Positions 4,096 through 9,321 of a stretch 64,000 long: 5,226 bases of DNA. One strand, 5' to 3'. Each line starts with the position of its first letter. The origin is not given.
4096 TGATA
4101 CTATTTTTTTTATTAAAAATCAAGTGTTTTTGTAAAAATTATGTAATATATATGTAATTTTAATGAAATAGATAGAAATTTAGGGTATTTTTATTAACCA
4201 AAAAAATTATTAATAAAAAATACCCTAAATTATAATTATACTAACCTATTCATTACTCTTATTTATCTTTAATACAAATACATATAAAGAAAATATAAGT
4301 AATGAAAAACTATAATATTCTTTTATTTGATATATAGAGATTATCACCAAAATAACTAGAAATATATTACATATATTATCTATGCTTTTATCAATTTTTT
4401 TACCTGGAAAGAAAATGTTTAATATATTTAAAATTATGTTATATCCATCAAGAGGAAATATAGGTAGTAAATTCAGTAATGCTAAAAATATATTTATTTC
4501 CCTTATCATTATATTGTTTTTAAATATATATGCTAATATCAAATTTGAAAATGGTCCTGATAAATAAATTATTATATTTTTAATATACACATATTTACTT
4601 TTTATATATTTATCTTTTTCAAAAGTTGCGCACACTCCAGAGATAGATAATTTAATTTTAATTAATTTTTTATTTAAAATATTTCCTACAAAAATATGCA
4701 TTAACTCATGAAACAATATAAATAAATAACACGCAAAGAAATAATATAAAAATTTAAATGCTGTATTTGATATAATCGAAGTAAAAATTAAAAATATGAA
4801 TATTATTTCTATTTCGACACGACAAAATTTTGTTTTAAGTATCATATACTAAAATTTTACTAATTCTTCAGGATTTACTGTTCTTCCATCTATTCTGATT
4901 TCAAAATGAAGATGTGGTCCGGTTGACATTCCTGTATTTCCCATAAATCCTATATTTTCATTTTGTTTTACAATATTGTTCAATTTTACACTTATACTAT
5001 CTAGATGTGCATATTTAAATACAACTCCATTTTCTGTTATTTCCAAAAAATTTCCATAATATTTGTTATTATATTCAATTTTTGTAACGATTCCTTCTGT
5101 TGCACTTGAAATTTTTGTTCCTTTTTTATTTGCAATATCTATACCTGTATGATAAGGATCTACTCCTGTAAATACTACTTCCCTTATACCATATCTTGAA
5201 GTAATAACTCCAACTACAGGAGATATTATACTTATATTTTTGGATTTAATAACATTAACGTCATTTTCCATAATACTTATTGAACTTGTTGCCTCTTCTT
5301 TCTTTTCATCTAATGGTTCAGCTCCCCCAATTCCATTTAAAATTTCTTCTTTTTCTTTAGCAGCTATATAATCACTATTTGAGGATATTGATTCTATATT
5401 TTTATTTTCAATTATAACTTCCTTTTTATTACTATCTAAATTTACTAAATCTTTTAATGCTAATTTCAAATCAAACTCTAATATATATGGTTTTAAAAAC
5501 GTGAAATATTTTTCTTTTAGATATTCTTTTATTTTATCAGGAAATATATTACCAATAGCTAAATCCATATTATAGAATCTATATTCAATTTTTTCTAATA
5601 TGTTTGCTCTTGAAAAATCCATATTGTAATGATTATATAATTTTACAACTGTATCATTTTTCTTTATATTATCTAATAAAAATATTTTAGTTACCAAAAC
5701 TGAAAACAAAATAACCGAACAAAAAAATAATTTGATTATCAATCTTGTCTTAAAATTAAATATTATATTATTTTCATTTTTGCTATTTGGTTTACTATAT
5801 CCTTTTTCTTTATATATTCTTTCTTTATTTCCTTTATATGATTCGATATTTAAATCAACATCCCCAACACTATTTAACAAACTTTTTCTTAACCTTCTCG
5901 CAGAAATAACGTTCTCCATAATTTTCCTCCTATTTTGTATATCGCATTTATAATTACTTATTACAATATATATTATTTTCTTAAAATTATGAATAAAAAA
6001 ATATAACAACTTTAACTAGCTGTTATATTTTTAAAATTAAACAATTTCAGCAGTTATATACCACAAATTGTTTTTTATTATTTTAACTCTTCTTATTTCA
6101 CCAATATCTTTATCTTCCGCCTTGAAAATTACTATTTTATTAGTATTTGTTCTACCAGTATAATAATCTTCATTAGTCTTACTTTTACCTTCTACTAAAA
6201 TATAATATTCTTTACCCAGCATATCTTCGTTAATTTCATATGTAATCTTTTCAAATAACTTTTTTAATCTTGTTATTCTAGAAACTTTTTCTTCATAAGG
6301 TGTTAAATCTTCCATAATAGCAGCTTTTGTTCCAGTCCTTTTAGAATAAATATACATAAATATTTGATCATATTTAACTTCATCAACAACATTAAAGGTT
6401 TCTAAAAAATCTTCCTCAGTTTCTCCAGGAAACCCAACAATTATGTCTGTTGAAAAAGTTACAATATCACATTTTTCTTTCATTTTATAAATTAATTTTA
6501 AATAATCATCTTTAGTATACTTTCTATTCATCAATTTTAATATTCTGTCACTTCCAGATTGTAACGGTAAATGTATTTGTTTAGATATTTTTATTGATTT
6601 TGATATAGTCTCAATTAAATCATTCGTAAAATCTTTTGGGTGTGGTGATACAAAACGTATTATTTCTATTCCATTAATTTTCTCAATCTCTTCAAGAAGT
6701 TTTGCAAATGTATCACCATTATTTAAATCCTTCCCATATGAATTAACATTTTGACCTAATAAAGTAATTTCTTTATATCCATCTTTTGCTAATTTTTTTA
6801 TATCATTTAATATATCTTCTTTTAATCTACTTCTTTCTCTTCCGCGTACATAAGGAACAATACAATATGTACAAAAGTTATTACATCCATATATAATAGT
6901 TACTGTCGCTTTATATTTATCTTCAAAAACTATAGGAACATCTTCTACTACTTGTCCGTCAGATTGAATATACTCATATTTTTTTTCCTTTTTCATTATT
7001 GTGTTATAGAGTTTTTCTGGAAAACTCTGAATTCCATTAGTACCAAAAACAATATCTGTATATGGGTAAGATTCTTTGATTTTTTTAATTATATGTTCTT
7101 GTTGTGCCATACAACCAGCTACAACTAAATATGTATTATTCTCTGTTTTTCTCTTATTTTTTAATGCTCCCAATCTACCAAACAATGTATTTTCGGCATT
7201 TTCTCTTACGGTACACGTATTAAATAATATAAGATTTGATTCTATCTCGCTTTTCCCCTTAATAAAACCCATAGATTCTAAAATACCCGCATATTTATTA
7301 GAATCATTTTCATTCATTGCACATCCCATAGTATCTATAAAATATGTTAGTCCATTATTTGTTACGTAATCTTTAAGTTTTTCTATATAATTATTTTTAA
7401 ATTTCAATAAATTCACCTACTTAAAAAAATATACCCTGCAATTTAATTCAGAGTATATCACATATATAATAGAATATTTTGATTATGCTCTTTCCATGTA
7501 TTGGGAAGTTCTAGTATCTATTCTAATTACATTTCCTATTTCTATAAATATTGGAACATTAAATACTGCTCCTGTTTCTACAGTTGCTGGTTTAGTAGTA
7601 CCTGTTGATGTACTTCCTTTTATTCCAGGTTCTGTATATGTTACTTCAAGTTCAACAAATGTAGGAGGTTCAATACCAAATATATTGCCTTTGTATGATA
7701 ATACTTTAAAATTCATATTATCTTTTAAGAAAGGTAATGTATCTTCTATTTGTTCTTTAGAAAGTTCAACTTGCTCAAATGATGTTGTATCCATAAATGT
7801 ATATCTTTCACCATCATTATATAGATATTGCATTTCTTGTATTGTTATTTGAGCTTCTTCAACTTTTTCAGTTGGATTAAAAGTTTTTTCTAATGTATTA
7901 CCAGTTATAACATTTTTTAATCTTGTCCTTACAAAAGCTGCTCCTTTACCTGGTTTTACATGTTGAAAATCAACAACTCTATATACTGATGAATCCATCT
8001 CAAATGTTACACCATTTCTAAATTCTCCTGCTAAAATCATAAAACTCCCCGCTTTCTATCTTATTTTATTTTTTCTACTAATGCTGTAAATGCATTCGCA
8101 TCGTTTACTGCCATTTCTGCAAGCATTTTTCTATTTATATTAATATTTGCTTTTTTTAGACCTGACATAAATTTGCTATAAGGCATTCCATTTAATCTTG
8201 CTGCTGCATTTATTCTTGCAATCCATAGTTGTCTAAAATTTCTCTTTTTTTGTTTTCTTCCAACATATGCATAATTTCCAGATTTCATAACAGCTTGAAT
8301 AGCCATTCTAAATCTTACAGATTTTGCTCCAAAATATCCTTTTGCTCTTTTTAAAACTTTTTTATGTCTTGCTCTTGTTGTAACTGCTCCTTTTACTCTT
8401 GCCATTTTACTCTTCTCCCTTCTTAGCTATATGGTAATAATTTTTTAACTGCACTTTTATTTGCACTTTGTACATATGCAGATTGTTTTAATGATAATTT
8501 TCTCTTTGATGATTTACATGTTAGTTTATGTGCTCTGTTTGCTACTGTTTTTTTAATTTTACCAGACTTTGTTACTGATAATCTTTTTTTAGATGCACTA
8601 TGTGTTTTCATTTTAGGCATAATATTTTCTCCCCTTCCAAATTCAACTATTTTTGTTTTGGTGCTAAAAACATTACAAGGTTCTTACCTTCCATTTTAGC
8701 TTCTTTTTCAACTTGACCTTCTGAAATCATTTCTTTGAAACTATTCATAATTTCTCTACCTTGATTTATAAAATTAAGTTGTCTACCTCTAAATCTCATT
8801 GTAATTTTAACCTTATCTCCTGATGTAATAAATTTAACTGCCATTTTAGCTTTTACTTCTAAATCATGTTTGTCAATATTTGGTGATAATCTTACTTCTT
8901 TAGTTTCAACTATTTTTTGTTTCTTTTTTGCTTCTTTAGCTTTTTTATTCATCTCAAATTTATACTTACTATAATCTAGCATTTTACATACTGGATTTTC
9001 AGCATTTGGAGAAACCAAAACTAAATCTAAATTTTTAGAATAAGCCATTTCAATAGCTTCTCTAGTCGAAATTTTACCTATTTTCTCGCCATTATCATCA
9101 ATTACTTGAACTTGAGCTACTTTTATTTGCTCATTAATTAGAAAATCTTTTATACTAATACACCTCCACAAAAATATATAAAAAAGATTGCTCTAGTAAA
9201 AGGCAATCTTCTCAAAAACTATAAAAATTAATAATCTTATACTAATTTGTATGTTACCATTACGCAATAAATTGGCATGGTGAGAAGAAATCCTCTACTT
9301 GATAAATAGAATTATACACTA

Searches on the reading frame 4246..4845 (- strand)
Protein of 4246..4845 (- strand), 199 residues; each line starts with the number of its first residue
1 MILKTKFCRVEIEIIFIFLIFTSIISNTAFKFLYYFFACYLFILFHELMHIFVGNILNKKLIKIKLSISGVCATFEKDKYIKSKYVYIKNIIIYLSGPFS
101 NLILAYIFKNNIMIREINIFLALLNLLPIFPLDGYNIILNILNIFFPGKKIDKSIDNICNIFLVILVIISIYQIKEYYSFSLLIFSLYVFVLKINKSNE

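Call 34: search_protein_families(library=pfam, proteins=[window:4246-4845:-], max_evalue=0.001)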
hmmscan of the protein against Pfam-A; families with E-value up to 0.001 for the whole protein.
window:4246-4845:- (199 aa): 1 family
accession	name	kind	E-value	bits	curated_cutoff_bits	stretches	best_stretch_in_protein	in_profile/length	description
PF02163.28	Peptidase_M50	-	2.1e-10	40.7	27.2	1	117-169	169-220/221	Peptidase family M50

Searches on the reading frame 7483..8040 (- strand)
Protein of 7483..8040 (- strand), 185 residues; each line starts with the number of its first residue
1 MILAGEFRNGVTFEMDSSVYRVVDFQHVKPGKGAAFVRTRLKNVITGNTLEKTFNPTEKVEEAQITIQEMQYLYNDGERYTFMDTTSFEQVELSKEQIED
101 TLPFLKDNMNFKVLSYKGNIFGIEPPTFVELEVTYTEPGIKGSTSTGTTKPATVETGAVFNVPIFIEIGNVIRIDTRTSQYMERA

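Call 34: search_protein_families(library=pfam, proteins=[window:7483-8040:-], max_evalue=0.001)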
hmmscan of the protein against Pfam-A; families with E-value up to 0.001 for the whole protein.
window:7483-8040:- (185 aa): 3 families
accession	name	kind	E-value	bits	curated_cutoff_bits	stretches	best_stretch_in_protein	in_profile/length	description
PF08207.18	EFP_N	-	1.6e-26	92.5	23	1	4-60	2-58/58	Elongation factor P (EF-P) KOW-like domain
PF09285.17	Elong-fact-P_C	-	6.9e-26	90.1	25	1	129-184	1-56/56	Elongation factor P, C-terminal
PF01132.26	EFP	-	5.2e-23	81.2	27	1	69-120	2-53/54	Elongation factor P (EF-P) OB domain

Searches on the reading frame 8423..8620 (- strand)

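Call 34: search_protein_families(library=pfam, proteins=[window:8423-8620:-], max_evalue=0.001)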
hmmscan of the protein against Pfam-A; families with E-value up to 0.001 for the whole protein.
window:8423-8620:- (65 aa): 1 family
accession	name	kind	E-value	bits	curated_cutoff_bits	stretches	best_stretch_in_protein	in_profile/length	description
PF01632.24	Ribosomal_L35p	-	3.7e-18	66.2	28.9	1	2-62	1-61/61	Ribosomal protein L35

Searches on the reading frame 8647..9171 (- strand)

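Call 34: search_protein_families(library=pfam, proteins=[window:8647-9171:-], max_evalue=0.001)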
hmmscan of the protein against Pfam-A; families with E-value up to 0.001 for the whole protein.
window:8647-9171:- (174 aa): 2 families
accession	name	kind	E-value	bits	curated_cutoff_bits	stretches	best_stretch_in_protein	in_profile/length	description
PF00707.27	IF3_C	-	8.1e-31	106.3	34.8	1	88-172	1-86/86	Translation initiation factor IF-3, C-terminal domain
PF05198.21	IF3_N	-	3.3e-30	104.5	26.9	1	12-81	1-70/70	Translation initiation factor IF-3, N-terminal domain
